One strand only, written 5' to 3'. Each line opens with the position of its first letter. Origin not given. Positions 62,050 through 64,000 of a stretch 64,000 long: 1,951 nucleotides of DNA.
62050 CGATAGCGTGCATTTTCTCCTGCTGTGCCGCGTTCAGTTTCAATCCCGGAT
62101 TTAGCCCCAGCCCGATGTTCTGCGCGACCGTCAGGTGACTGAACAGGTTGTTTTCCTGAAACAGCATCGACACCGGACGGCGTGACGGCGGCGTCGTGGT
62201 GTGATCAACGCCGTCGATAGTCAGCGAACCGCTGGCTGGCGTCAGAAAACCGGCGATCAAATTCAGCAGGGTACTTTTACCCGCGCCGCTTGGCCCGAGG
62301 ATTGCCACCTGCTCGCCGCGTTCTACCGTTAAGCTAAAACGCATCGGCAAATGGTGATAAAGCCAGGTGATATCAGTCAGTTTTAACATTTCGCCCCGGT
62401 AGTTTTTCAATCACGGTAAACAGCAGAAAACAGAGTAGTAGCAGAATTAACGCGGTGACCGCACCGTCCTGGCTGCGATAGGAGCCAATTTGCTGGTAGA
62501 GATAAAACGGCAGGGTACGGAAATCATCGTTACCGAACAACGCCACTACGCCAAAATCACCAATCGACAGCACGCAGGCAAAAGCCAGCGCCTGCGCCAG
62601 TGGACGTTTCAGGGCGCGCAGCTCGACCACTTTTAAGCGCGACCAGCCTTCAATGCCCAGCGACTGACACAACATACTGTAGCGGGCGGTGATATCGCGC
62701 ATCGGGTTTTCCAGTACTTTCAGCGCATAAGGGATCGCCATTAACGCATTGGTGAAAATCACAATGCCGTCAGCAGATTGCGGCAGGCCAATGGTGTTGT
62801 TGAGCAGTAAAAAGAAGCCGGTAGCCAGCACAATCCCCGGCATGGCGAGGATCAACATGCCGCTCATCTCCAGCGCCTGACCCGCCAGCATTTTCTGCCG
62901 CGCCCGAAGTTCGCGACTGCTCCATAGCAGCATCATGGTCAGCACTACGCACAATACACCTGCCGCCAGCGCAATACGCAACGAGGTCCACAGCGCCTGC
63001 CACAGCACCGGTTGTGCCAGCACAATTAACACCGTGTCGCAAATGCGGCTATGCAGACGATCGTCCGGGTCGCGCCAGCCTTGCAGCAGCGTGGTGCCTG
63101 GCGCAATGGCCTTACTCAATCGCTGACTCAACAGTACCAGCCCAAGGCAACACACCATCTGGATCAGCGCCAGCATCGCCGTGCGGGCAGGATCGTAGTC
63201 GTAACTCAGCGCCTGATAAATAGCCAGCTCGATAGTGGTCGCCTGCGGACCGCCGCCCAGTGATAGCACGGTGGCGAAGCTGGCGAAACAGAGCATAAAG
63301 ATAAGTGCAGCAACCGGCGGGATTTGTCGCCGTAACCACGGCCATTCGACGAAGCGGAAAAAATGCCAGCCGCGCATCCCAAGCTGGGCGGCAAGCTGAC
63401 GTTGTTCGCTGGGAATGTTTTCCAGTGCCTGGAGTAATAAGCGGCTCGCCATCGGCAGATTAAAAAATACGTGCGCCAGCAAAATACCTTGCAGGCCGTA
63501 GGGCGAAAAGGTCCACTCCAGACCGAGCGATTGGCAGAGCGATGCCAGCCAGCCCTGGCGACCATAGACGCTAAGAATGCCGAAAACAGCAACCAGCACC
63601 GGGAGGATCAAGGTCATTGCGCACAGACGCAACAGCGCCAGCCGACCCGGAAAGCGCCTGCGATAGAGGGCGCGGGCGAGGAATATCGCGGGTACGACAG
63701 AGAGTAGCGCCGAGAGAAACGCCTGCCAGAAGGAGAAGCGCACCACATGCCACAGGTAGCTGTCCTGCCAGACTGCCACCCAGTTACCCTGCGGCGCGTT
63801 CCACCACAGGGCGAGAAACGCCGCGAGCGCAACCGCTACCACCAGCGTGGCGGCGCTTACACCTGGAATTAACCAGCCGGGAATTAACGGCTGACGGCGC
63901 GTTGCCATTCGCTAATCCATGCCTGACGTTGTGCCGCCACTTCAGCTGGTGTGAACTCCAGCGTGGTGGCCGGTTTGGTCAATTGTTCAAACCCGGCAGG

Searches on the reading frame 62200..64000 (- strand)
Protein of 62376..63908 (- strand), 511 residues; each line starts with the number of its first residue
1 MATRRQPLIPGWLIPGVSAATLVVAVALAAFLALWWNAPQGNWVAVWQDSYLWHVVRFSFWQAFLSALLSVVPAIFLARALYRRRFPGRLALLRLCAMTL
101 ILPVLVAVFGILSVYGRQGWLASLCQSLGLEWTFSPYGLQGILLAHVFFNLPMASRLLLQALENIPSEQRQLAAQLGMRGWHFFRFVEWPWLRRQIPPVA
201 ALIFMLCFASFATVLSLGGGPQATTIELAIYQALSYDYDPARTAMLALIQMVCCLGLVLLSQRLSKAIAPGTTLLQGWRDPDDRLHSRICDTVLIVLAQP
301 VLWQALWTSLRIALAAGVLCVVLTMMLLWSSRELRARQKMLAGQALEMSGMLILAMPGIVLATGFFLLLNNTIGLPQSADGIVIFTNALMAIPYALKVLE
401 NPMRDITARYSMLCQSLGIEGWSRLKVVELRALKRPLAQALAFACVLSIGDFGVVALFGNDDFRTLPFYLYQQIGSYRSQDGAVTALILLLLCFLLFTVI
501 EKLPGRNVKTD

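Call 4: search_protein_families(library=ncbifam, proteins=[window:62376-63908:-])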
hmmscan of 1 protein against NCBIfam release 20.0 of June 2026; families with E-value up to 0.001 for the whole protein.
window:62376-63908:- (511 aa): 22 families
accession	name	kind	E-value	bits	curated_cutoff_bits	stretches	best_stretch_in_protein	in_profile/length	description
NF006953.0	PRK09433.1-4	equivalog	0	1118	970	2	1-298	1-298/536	thiamine/thiamine pyrophosphate ABC transporter permease ThiP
NF006951.0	PRK09433.1-2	equivalog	2.4e-280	930.7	788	2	1-297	1-297/535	thiamine/thiamine pyrophosphate ABC transporter permease ThiP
TIGR01253.1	thiP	equivalog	1.4e-278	925.1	395.1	2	8-298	1-291/519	thiamine/thiamine pyrophosphate ABC transporter permease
NF006954.0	PRK09433.1-5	equivalog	2.7e-167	557.7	821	2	15-269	7-261/530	thiamine/thiamine pyrophosphate ABC transporter permease ThiP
NF006952.0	PRK09433.1-3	equivalog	2e-154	515.4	679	2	15-290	17-292/534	thiamine/thiamine pyrophosphate ABC transporter permease ThiP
NF006955.0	PRK09433.2-3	equivalog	1.2e-124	417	801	2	17-298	16-298/543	thiamine/thiamine pyrophosphate ABC transporter permease ThiP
NF006956.0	PRK09433.2-5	equivalog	3.6e-112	375.7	984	2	16-265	21-271/543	thiamine/thiamine pyrophosphate ABC transporter permease ThiP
TIGR02141.1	modB_ABC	equivalog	1.4e-36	126.1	182.6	2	59-265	3-206/208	molybdate ABC transporter permease subunit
TIGR01581.1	Mo_ABC_porter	hypoth_equivalog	2.8e-34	118.6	210.3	2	53-255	20-222/225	ABC transporter permease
TIGR02139.1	permease_CysT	equivalog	1.5e-28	100.2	246.1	2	18-260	14-254/265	sulfate ABC transporter permease subunit CysT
TIGR03262.1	PhnU2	equivalog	5.2e-28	98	593.25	2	41-260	41-252/546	putative 2-aminoethylphosphonate ABC transporter permease subunit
NF011624.0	PRK15050.1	equivalog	2.7e-27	95.7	247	2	41-265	60-286/297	2-aminoethylphosphonate ABC transporter permease subunit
TIGR00969.1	3a0106s02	subfamily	1.1e-26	93.9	240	2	21-258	28-264/272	sulfate ABC transporter permease subunit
TIGR03226.1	PhnU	equivalog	5.3e-21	75.4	283.45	1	53-266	90-305/311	2-aminoethylphosphonate ABC transporter permease subunit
NF006939.0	PRK09421.1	equivalog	2.4e-18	66.4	262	1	51-268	7-224/230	molybdate ABC transporter permease subunit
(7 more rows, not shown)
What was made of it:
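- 62373..63908 (-): thiP allele, 1536 bp including the stop, 511 aa. It encodes the fused two-domain permease of the ThiBPQ thiamine/TPP ABC importer and carries an in-frame 75-bp deletion. NCBIfam NF006953 scores 1118 bits, matched in two stretches (call 4).
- On ThiP (NCBIfam NF006953 / TIGR01253 equivalog): NF006953 scores 1118 bits against a cut-off of 970, and TIGR01253 scores 925 against 395 (call 4). The match is split into two stretches, the first ending at residue 298 (call 4).
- Checked: NCBIfam calls it ThiP: NF006953 scores 1118 bits against a cut-off of 970, but in two stretches, the first covering residues 1-298 (call 4).
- The ORF stays open and still scores above the ThiP equivalog cut-off (call 4). 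The protein passes the NCBIfam ThiP cut-off (call 4).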

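Call 10: list_cluster_members(proteins=[window:62376-63908:-])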
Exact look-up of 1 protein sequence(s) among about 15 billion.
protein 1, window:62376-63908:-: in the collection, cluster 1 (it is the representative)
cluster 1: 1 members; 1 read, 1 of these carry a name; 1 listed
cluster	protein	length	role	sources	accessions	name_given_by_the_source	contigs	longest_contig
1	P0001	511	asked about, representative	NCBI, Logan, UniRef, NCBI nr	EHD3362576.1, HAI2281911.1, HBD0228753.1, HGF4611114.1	thiamine/thiamine pyrophosphate ABC transporter permease [Escherichia coli] | thiamine/thiamine pyrophosphate ABC transporter permease n=1 Tax=Escherichia coli ...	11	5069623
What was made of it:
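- Tried and rejected: The 90% cluster of the protein has a single member sequence (call 10).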

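Call 11: find_encoding_contigs(protein=P0001, flank=3000, max_places=10)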
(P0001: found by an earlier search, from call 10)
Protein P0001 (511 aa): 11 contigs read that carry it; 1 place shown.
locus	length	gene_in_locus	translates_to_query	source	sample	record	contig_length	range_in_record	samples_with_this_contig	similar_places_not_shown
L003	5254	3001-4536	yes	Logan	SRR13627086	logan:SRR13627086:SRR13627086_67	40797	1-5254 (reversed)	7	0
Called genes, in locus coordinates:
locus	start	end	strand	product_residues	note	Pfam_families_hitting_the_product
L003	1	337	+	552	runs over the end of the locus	PF12793:SgrR_N, PF00496:SBP_bac_5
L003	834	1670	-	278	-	PF13599:Pentapeptide_4 (faint), PF00805:Pentapeptide (weak)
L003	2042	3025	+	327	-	PF13531:SBP_bac_11, PF01547:SBP_bac_1, PF13343:SBP_bac_6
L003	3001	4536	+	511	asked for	PF00528:BPD_transp_1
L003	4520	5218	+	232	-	PF00005:ABC_tran, PF02463:SMC_N (weak), PF13304:AAA_21 (faint)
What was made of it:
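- The deletion is in frame and the ORF is intact on all 11 contigs (calls 10-11). The same contig type was seen in 7 samples, and the identical protein sits on 11 contigs under four separate NCBI accessions, one contig being 5.07 Mb long (calls 10-11).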

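Call 19: find_homologous_proteins(query=L001:593-2200:+, max_evalue=1e-30)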
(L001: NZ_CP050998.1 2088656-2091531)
Query L001:593-2200:+ (536 aa): 2161 proteins with E <= 1e-30 among 8000 candidates; the best 120 are listed.
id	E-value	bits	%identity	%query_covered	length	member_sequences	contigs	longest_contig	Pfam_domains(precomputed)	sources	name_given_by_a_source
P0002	0.0e+0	1289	99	66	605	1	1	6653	PF00528.28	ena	-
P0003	0.0e+0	1185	90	74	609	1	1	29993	PF00528.28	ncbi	-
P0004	0.0e+0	1169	100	100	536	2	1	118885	PF00528.28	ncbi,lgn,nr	ncbi:TPA: thiamine/thiamine pyrophosphate ABC transporter permease ThiP [Escherichia coli]|nr:thiami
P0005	0.0e+0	1158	99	100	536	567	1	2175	PF00528.28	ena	-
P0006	0.0e+0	1157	99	100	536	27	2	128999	PF00528.28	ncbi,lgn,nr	ncbi:TPA: thiamine/thiamine pyrophosphate ABC transporter permease ThiP [Escherichia coli]|nr:thiami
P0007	0.0e+0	1153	99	100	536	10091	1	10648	PF00528.28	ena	-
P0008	0.0e+0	1153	98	100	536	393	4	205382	PF00528.28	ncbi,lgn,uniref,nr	ncbi:thiamine/thiamine pyrophosphate ABC transporter permease ThiP [Escherichia coli]|uniref:thiamin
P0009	0.0e+0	1148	99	100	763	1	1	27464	PF00005.34,PF00528.28,PF02463.26,PF13304.13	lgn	-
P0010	0.0e+0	1144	99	100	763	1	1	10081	PF00005.34,PF00528.28,PF02463.26,PF13304.13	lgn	-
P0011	0.0e+0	1143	98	100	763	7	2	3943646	PF00005.34,PF00528.28,PF13304.13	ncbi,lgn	-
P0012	0.0e+0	1140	98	100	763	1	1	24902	PF00005.34,PF00528.28,PF02463.26,PF13304.13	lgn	-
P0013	0.0e+0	1139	98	100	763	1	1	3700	PF00005.34,PF00528.28,PF02463.26,PF13304.13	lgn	-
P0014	0.0e+0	1138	98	100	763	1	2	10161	PF00005.34,PF00528.28,PF02463.26,PF13304.13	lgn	-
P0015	0.0e+0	1137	98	100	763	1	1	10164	PF00005.34,PF00528.28,PF02463.26,PF13304.13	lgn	-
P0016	0.0e+0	1137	98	100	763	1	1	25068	PF00005.34,PF00528.28,PF02463.26,PF13304.13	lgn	-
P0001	0.0e+0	1091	95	100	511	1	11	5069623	PF00528.28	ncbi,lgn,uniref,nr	ncbi:thiamine/thiamine pyrophosphate ABC transporter permease [Escherichia coli]|uniref:thiamine/thi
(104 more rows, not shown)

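Call 28: search_protein_families(library=pfam, proteins=[window:62376-63908:-, L001:593-2200:+], max_evalue=0.001)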
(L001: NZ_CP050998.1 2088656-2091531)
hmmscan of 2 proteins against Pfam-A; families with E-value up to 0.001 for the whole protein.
window:62376-63908:- (511 aa): 1 family
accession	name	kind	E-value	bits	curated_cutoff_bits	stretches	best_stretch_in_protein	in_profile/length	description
PF00528.27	BPD_transp_1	-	2.1e-13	50.9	26.4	2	74-267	5-181/184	Binding-protein-dependent transport system inner membrane component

L001:593-2200:+ (536 aa): 1 family
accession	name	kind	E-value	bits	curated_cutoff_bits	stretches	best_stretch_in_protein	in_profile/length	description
PF00528.27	BPD_transp_1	-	1.9e-13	51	26.4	2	74-267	5-181/184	Binding-protein-dependent transport system inner membrane component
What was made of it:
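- Tried and rejected: Pfam reports the same BPD_transp_1 hit for both alleles, so it cannot discriminate between them (call 28).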

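Call 30: search_protein_representatives(protein=L001:593-2200:+)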
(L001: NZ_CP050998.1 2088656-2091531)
Query: 536 residues. Proteins with E-value up to 0.001 (for the whole library): 4887; up to 1e-10: 2010; up to 1e-30: 610. The best 150 are listed.
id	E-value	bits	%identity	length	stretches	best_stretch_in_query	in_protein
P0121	1.4e-190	651.2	59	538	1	1-532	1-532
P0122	5.1e-146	504.1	85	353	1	30-312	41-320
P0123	1.8e-141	489.1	50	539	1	16-535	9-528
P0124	5.0e-137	474.4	85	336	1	198-465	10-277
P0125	6.6e-133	460.8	50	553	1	47-530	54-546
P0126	4.3e-131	454.9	65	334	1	205-533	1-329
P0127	4.6e-131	454.8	73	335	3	194-437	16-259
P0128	2.1e-130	452.6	43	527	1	42-535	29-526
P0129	2.0e-126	439.5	46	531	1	2-528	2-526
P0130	2.2e-125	436.0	40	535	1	8-528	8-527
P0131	3.1e-125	435.5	48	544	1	5-530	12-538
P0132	3.2e-125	435.5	45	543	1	36-527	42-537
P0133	5.2e-123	428.2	43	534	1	12-530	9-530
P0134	5.3e-123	428.2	43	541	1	6-528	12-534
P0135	1.7e-121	423.1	45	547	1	10-530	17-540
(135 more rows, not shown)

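Call 42: predict_structure(alignment_id=A5)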
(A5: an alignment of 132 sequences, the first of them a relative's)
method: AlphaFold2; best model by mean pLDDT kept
length: 511 residues; sequences in the alignment: 132
mean_pLDDT: 90.7   pTM: 0.89
mean pLDDT of the five models: 90.7, 89.5, 89.4, 89.2, 88.0
residues with pLDDT >= 90: 424; 70-90: 46; 50-70: 19; < 50: 22
segments of 3 or more residues with pLDDT < 50: 276-284, 290-297
pLDDT, mean of each block of 10 residues (from residue 1): 71 96 97 94 92 97 98 95 88 90 96 96 98 97 97 94 93 94 95 95 95 94 96 95 96 94 78 48 48 53 93 97 97 94 96 94 95 88 96 94 93 94 95 95 96 91 94 95 95 94 75 41
secondary structure, 60 per line:
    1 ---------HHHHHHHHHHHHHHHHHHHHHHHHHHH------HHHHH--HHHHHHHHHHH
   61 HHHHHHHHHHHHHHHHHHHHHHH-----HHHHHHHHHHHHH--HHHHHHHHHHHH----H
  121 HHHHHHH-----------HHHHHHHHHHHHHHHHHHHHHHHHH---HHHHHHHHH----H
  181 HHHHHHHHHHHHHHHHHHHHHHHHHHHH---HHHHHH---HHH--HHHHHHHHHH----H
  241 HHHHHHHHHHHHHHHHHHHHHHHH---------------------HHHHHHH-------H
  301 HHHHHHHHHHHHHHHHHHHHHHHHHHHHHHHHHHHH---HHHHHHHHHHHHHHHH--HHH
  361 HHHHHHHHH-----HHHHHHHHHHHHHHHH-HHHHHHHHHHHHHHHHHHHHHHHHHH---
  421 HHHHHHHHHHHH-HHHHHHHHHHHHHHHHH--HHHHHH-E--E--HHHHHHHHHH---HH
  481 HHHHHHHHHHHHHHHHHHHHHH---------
elements in order: H10-36 H43-47 H50-83 H89-101 H104-115 H120-127 H139-163 H167-175 H180-208 H212-217 H226-235 H240-264 H286-292 H300-336 H340-355 H358-369 H375-390 H392-417 H421-432 H434-450 H453-458 H466-475 H479-502
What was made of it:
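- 63024..63056 (-): Remnant of transmembrane helix 7 (residues 285-295, the N-terminal 11 of 29 helix residues), now joined directly to VLAQP and TM8. The window protein's model has only helix 286-292 and pLDDT below 50 at 276-284 and 290-297 (call 42).
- The rest of the protein models with high confidence (call 42), although AlphaFold is known to be insensitive to destabilising mutations. The rest of the protein models confidently (call 42).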

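Call 43: predict_structure(alignment_id=A4)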
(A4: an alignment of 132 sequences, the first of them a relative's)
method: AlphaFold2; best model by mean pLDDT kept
length: 536 residues; sequences in the alignment: 132
mean_pLDDT: 94.0   pTM: 0.92
mean pLDDT of the five models: 94.0, 93.4, 93.2, 93.3, 92.6
residues with pLDDT >= 90: 481; 70-90: 43; 50-70: 10; < 50: 2
segments of 3 or more residues with pLDDT < 50: none
pLDDT, mean of each block of 10 residues (from residue 1): 60 95 97 94 91 97 98 98 95 95 97 97 98 97 98 96 93 94 96 95 96 95 97 96 96 95 84 75 91 98 98 98 98 98 98 96 94 95 96 91 93 97 94 94 94 95 97 95 91 97 97 98 93 61
secondary structure, 60 per line:
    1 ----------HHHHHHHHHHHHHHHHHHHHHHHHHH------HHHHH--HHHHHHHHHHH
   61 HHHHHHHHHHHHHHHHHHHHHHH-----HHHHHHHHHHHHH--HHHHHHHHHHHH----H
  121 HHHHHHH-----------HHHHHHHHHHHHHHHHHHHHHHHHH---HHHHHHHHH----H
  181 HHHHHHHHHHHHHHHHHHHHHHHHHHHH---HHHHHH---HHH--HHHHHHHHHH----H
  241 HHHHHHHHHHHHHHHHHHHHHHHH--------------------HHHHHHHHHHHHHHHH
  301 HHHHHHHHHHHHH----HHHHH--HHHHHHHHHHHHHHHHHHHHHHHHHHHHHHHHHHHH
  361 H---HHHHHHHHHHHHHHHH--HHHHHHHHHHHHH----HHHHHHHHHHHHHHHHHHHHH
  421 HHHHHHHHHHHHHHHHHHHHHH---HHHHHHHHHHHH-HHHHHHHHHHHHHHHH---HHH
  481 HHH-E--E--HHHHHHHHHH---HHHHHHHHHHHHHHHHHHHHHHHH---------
elements in order: H11-36 H43-47 H50-83 H89-101 H104-115 H120-127 H139-163 H167-175 H180-208 H212-217 H226-235 H240-264 H285-313 H318-322 H325-361 H365-380 H383-395 H400-442 H446-457 H459-474 H478-483 H491-500 H504-527
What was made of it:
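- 63024..63056 (-): The wild-type AF2 model has helix 285-313 at pLDDT 91-98 (call 43).
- On ThiP (NCBIfam NF006953 / TIGR01253 equivalog): The helix is absent from the AF2 model (calls 42-43).
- Structure: wild-type TM7 is helix 285-313 at pLDDT 91-98 (call 43), while the window protein has pLDDT below 50 at 276-284 and 290-297 with only a 7-residue helix (call 42).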
